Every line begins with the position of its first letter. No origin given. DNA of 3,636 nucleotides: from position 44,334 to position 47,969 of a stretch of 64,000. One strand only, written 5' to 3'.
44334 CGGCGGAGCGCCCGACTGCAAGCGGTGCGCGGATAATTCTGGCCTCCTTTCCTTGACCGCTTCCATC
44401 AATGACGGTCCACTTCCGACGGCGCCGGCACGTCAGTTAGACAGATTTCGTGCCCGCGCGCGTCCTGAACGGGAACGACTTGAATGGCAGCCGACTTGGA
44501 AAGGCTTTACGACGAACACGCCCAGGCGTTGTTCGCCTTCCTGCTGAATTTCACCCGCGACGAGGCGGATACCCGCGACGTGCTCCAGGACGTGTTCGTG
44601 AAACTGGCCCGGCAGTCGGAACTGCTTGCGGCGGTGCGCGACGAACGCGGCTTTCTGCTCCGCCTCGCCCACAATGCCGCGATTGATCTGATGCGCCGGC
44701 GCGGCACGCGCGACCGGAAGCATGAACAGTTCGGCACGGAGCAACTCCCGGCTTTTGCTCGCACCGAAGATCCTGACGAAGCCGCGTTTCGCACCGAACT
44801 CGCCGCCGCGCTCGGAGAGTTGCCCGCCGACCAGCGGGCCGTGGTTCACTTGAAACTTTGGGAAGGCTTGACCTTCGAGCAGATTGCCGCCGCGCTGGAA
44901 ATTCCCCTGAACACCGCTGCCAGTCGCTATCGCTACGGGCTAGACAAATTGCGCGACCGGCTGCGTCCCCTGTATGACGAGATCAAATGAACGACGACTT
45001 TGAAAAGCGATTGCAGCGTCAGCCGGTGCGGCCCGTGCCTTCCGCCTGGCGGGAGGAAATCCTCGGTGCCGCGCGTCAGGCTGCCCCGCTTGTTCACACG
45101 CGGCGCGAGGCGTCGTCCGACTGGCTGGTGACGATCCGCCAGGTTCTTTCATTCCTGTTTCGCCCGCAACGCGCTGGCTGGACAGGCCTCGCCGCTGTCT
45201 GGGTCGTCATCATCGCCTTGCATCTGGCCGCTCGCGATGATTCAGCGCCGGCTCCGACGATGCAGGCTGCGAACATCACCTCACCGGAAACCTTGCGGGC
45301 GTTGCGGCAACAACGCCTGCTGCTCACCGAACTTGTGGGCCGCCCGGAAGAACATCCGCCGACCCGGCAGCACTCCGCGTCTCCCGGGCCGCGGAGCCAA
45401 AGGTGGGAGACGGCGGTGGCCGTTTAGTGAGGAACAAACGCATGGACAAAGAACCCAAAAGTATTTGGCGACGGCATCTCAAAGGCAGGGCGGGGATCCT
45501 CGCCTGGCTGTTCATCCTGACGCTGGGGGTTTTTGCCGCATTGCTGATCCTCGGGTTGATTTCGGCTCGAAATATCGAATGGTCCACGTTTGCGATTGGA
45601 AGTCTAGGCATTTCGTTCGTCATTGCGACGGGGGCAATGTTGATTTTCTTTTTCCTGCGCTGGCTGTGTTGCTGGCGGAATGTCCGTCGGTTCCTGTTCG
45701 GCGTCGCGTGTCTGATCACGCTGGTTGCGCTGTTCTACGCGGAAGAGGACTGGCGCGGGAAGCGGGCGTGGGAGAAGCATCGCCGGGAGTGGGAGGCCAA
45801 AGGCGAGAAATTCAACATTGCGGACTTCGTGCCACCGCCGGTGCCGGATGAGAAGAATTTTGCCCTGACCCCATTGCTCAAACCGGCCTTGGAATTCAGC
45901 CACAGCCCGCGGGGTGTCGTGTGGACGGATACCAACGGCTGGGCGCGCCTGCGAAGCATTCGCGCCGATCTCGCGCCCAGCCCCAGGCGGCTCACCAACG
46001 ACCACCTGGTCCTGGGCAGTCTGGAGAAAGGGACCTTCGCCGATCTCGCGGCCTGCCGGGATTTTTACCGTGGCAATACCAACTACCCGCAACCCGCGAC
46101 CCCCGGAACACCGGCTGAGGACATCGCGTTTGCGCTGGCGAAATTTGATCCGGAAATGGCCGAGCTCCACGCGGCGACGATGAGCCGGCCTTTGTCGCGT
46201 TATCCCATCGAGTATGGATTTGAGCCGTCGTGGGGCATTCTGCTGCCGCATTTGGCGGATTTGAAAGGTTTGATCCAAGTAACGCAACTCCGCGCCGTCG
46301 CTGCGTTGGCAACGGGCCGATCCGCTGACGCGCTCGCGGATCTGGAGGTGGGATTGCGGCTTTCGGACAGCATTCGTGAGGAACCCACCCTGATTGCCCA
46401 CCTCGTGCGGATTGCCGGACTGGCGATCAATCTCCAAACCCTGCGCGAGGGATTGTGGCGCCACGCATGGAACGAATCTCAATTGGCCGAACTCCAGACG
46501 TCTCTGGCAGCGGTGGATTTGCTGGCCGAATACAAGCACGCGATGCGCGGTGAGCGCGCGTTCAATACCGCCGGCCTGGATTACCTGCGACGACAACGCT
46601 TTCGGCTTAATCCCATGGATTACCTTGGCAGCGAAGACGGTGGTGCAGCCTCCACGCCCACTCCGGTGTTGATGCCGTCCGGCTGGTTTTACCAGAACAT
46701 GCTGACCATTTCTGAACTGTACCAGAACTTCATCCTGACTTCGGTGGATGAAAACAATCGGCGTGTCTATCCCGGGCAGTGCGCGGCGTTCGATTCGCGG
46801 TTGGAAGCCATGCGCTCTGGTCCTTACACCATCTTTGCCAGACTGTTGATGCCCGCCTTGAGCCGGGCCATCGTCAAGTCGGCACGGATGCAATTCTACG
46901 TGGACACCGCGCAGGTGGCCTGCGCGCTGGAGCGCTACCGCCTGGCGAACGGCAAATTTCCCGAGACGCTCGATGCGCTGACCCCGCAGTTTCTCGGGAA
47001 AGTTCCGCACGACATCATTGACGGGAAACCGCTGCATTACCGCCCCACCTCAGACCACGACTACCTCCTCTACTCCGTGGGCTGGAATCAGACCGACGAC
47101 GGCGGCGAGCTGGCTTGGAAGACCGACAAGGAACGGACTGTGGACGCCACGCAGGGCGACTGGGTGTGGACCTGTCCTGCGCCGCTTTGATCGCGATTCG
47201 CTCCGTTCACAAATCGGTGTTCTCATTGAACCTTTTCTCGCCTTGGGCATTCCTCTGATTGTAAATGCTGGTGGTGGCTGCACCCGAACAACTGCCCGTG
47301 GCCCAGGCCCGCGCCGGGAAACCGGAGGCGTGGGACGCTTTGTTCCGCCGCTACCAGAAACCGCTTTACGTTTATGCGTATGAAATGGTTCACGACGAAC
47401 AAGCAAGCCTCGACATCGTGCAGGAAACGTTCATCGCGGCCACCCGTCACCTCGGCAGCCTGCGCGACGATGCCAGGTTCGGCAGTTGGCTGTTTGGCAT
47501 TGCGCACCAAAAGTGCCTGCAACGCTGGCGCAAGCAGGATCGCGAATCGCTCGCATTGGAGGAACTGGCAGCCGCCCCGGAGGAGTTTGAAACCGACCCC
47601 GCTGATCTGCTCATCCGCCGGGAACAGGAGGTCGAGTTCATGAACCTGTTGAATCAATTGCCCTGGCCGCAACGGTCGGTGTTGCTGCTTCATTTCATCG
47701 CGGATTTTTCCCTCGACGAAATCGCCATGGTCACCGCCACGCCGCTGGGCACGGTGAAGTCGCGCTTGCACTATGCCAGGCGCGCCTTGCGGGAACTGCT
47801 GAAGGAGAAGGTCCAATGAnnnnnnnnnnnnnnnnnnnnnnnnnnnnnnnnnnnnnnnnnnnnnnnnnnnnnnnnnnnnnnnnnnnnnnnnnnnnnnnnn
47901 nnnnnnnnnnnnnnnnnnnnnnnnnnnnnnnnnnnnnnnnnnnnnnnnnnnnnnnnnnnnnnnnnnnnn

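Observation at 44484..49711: Tandem duplication of an ECF sigma / anti-sigma / large membrane protein triplet whose third gene ends in a pseudopilin-like module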

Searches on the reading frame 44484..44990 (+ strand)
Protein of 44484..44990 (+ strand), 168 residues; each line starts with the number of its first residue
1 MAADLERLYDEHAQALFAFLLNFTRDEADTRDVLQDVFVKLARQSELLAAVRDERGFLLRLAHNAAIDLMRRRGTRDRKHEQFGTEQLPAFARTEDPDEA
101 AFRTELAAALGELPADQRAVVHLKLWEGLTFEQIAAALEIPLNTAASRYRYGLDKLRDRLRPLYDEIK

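Call 3: search_protein_families(library=pfam, proteins=[window:44484-44990:+], max_evalue=1)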
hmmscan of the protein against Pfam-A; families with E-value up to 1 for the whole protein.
window:44484-44990:+ (168 aa): 8 families
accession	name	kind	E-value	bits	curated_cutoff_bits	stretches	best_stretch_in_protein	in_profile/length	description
PF04545.22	Sigma70_r4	-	1.3e-10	41.1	24.1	1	109-157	1-49/50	Sigma-70, region 4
PF08281.18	Sigma70_r4_2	-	1.5e-10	41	25.7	1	105-156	3-54/54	Sigma-70, region 4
PF04542.20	Sigma70_r2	-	8.3e-10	38.8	24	1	8-74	1-69/71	Sigma-70 region 2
PF07638.17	Sigma70_ECF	-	0.00053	20.4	21.1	1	58-160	79-183/185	ECF sigma factor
PF13384.12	HTH_23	-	0.0053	17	24.6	1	117-156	6-49/50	Homeodomain-like domain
PF12840.13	HTH_20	-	0.006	17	27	1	127-146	17-35/51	Helix-turn-helix domain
PF09298.16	FAA_hydrolase_N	-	0.16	12.5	25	1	63-114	31-80/105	Fumarylacetoacetase N-terminal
PF25158.1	ABCA11_C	-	0.17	12.2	27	1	37-67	1-31/55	ABC transporter A family member 11-like, C-terminal domain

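Call 4: search_protein_families(library=ncbifam, proteins=[window:44484-44990:+], max_evalue=1)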
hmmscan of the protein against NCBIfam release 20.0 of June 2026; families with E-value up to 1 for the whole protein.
window:44484-44990:+ (168 aa): 86 families (the best 25 are shown)
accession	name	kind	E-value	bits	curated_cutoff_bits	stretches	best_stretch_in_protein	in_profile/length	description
NF009166.1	PRK12513.1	equivalog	1.2e-29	103.4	206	1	5-161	24-187/193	RNA polymerase sigma factor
NF007227.0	PRK09645.1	subfamily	3.2e-26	92.3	202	1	3-160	13-170/177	sigma-70 family RNA polymerase sigma factor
NF009172.0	PRK12519.1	subfamily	1.4e-24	86.8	222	1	3-162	29-191/194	RNA polymerase sigma factor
TIGR02985.1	Sig70_bacteroi1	subfamily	1.8e-23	83.6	126.4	1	6-160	4-162/162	RNA polymerase sigma-70 factor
TIGR02983.1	SigE-fam_strep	subfamily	4.5e-23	81.9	141.55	1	3-160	6-158/162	SigE family RNA polymerase sigma factor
TIGR02937.1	sigma70-ECF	superfamily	7.9e-20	71.1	42.9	1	5-160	3-165/165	sigma-70 family RNA polymerase sigma factor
NF007228.0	PRK09646.1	subfamily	1.5e-19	70.4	226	1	5-160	32-190/194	ECF RNA polymerase sigma factor SigK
NF058625.1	sigma_PG0214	equivalog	4.4e-18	65.6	130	1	13-143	14-144/170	GFO_1088 family ECF-type sigma factor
NF009164.0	PRK12511.1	equivalog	9.2e-18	64.4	185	1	16-157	17-156/182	RNA polymerase sigma factor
TIGR02959.1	SigZ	equivalog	1.4e-16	60.7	168.65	1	9-160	1-148/170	RNA polymerase sigma factor SigZ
TIGR02950.1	SigM_subfam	subfamily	5.4e-16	58.8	147.95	1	5-146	2-144/159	RNA polymerase sigma factor, SigM family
TIGR02989.1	Sig-70_gvs1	subfamily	5.7e-16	58.8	124.55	1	5-161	3-155/158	RNA polymerase sigma-70 factor, Rhodopirellula/Verrucomicrobium family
NF009167.0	PRK12514.1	equivalog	9.4e-16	58.2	265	1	5-160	22-178/180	RNA polymerase sigma factor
NF007215.0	PRK09637.1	equivalog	1.4e-15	57.7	212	1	5-160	3-154/181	RNA polymerase sigma factor SigZ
NF010500.0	PRK13919.1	subfamily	1.8e-15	57.6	226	1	5-161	25-184/186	putative RNA polymerase sigma E protein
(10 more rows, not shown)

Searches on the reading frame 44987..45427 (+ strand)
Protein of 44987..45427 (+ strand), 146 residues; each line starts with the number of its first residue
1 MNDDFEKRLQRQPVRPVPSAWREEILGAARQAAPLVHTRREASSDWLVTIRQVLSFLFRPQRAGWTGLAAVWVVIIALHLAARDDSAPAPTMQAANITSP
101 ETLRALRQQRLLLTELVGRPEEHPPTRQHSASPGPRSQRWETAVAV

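Call 3: search_protein_families(library=pfam, proteins=[window:44987-45427:+], max_evalue=1)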
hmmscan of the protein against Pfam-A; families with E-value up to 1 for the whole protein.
window:44987-45427:+ (146 aa): 1 family
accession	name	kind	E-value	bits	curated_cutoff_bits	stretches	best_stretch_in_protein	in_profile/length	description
PF17050.10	AIM5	-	0.12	13.6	26.8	1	104-143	2-41/61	Altered inheritance of mitochondria 5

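Call 4: search_protein_families(library=ncbifam, proteins=[window:44987-45427:+], max_evalue=1)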
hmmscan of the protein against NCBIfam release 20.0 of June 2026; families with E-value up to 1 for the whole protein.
window:44987-45427:+ (146 aa): 0 families

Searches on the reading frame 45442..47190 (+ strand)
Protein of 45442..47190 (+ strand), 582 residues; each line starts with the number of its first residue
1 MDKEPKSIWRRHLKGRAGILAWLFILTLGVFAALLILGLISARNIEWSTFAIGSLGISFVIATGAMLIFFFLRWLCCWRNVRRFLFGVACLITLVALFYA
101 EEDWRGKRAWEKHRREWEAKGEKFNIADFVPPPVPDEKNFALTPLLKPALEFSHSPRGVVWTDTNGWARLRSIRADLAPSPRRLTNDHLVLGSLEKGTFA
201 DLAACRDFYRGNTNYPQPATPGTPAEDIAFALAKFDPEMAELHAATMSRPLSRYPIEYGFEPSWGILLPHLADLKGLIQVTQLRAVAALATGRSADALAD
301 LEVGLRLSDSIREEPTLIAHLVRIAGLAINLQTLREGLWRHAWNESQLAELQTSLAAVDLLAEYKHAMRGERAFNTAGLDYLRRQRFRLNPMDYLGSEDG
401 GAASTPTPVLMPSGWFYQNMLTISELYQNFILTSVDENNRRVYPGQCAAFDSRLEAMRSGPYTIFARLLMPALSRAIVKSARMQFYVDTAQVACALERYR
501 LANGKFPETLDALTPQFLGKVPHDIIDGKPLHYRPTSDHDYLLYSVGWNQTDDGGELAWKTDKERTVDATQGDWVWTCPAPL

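Call 3: search_protein_families(library=pfam, proteins=[window:45442-47190:+], max_evalue=1)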
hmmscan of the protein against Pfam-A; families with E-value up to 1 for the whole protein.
window:45442-47190:+ (582 aa): 2 families
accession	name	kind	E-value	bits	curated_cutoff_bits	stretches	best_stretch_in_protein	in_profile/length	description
PF08334.16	T2SSG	-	0.077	13.5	21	1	473-515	6-47/108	Type II secretion system (T2SS), protein G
PF04893.22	Yip1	-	0.088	13.1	28.6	1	5-92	7-100/173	Yip1 domain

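Call 4: search_protein_families(library=ncbifam, proteins=[window:45442-47190:+], max_evalue=1)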
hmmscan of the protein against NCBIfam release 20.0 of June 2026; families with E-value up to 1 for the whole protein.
window:45442-47190:+ (582 aa): 3 families
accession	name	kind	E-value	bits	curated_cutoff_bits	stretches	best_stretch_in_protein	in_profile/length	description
TIGR01710.1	typeII_sec_gspG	equivalog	0.0036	17.3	88.85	1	465-513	18-66/134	type II secretion system major pseudopilin GspG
NF041745.1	RdrD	equivalog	0.42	10.4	230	1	2-75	19-89/227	antiviral RADAR system accessory protein RdrD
TIGR04370.1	glyco_rpt_poly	subfamily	0.43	9.5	40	1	22-100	10-108/396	oligosaccharide repeat unit polymerase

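Call 91: predict_structure(alignment_id=A4)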
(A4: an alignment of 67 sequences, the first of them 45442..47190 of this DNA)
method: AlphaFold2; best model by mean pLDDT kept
length: 582 residues; sequences in the alignment: 67
mean_pLDDT: 77.3   pTM: 0.72
mean pLDDT of the five models: 77.3, 75.0, 74.2, 74.2, 72.7
residues with pLDDT >= 90: 215; 70-90: 181; 50-70: 126; < 50: 60
segments of 3 or more residues with pLDDT < 50: 159-167, 172-174, 176-203, 212-216, 400-403, 580-582
pLDDT, mean of each block of 10 residues (from residue 1): 59 68 78 74 65 80 81 78 90 94 96 97 93 90 82 54 44 46 31 37 50 51 80 89 91 73 65 86 92 95 93 90 93 92 96 95 93 92 74 57 59 91 94 89 90 87 81 87 91 94 90 91 58 65 59 64 67 52 42
secondary structure, 60 per line:
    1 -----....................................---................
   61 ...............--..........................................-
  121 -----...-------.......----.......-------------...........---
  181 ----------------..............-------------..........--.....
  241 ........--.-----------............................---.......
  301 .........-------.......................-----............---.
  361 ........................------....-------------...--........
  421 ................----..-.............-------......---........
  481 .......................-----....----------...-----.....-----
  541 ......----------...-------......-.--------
elements in order: H6-41 H45-75 H78-119 H147-153 H167-177 H197-210 H224-233 H236-248 H263-290 H294-309 H317-339 H345-356 H360-384 H391-394 H413-434 H444-456 H464-469 H473-503 E531-535 E541-546 E557-559 E567-572

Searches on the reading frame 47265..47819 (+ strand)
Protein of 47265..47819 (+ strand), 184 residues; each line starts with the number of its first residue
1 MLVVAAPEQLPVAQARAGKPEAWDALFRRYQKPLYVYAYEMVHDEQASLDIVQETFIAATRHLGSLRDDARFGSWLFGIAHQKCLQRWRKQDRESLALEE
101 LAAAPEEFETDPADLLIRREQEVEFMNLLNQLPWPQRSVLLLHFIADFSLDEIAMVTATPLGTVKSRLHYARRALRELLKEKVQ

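Call 3: search_protein_families(library=pfam, proteins=[window:47265-47819:+], max_evalue=1)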
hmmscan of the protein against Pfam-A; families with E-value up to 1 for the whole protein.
window:47265-47819:+ (184 aa): 7 families
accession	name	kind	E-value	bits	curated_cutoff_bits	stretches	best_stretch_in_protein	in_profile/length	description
PF04542.20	Sigma70_r2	-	2.4e-16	59.7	24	1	26-93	1-70/71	Sigma-70 region 2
PF08281.18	Sigma70_r4_2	-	3.2e-13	49.5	25.7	1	124-175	3-54/54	Sigma-70, region 4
PF04545.22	Sigma70_r4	-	1.3e-09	37.9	24.1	1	128-177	1-50/50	Sigma-70, region 4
PF07638.17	Sigma70_ECF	-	1.9e-05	25.1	21.1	1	13-177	9-181/185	ECF sigma factor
PF15944.10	DUF4752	-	0.047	14.2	27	1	73-104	24-54/84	Domain of unknown function (DUF4752)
PF23751.1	Beta-prop_WDR11_1st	-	0.19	10.7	26.7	1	41-93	361-413/476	WDR11 first beta-propeller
PF12906.13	RINGv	-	0.23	12.1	21.6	1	79-93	26-40/47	RING-variant domain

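Call 4: search_protein_families(library=ncbifam, proteins=[window:47265-47819:+], max_evalue=1)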
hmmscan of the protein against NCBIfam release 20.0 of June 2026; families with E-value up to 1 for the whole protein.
window:47265-47819:+ (184 aa): 97 families (the best 25 are shown)
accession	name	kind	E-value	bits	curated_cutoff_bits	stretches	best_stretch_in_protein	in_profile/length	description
NF009166.1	PRK12513.1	equivalog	6.8e-36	123.8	206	1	15-182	16-189/193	RNA polymerase sigma factor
NF008888.0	PRK11922.1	equivalog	1.9e-29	102.9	204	1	12-183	21-200/231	RNA polymerase sigma factor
NF009171.0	PRK12518.1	equivalog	2.3e-29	102.6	208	1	7-182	13-187/191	RNA polymerase sigma factor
NF007216.0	PRK09638.1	equivalog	1.8e-28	99.5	194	1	10-181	7-176/180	RNA polymerase sigma factor SigY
NF007223.0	PRK09641.1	equivalog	1.3e-27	96.9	209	1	12-181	9-186/187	RNA polymerase sigma factor SigW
TIGR02950.1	SigM_subfam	subfamily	8.2e-27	94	147.95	1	24-179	3-158/159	RNA polymerase sigma factor, SigM family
NF007225.0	PRK09643.1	equivalog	3.5e-26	92.2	190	1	13-181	19-184/204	RNA polymerase sigma factor SigM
TIGR02983.1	SigE-fam_strep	subfamily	2.1e-25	89.5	141.55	1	19-182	4-161/162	SigE family RNA polymerase sigma factor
NF009195.0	PRK12543.1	subfamily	3.4e-25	88.6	197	1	13-178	12-177/192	RNA polymerase sigma factor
TIGR02937.1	sigma70-ECF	superfamily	3.5e-25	88.5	42.9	1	21-179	1-165/165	sigma-70 family RNA polymerase sigma factor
TIGR02985.1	Sig70_bacteroi1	subfamily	4e-25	88.9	126.4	1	21-179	1-162/162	RNA polymerase sigma-70 factor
TIGR02954.1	Sig70_famx3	hypoth_equivalog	3.3e-23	82.3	188.5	1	12-181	7-169/170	RNA polymerase sigma-70 factor, TIGR02954 family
NF007227.0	PRK09645.1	subfamily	8.2e-23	81.2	202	1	20-182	12-173/177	sigma-70 family RNA polymerase sigma factor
TIGR02948.1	SigW_bacill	equivalog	2.9e-22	79.6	243.1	1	12-180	9-185/187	RNA polymerase sigma factor SigW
NF058625.1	sigma_PG0214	equivalog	4.6e-22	78.5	130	1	24-182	7-164/170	GFO_1088 family ECF-type sigma factor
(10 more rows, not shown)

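Call 74: list_cluster_members(proteins=[P0001, window:47265-47819:+, window:45442-47190:+])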
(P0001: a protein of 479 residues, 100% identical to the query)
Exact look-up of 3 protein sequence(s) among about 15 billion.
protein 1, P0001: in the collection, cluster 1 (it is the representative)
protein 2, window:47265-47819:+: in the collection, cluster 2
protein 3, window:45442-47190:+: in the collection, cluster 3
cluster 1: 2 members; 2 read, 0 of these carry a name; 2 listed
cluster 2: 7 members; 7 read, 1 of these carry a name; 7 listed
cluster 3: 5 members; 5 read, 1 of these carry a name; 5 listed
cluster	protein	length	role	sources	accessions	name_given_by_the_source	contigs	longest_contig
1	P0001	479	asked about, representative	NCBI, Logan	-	-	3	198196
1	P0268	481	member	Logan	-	-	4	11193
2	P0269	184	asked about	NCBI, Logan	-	-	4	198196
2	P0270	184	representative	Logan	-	-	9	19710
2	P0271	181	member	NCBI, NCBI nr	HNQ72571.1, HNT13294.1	MAG TPA: RNA polymerase sigma factor [Verrucomicrobiota bacterium] | RNA polymerase sigma factor [Verrucomicrobiota bacterium]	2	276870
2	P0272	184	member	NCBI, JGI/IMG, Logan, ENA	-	-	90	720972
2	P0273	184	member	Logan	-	-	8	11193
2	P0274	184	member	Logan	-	-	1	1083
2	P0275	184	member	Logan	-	-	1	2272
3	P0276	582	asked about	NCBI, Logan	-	-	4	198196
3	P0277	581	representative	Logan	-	-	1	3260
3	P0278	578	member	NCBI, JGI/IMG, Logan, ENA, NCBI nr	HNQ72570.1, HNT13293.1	MAG TPA: hypothetical protein PKN95_03065 [Verrucomicrobiota bacterium] | hypothetical protein [Verrucomicrobiota bacterium]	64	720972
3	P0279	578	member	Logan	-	-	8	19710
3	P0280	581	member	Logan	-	-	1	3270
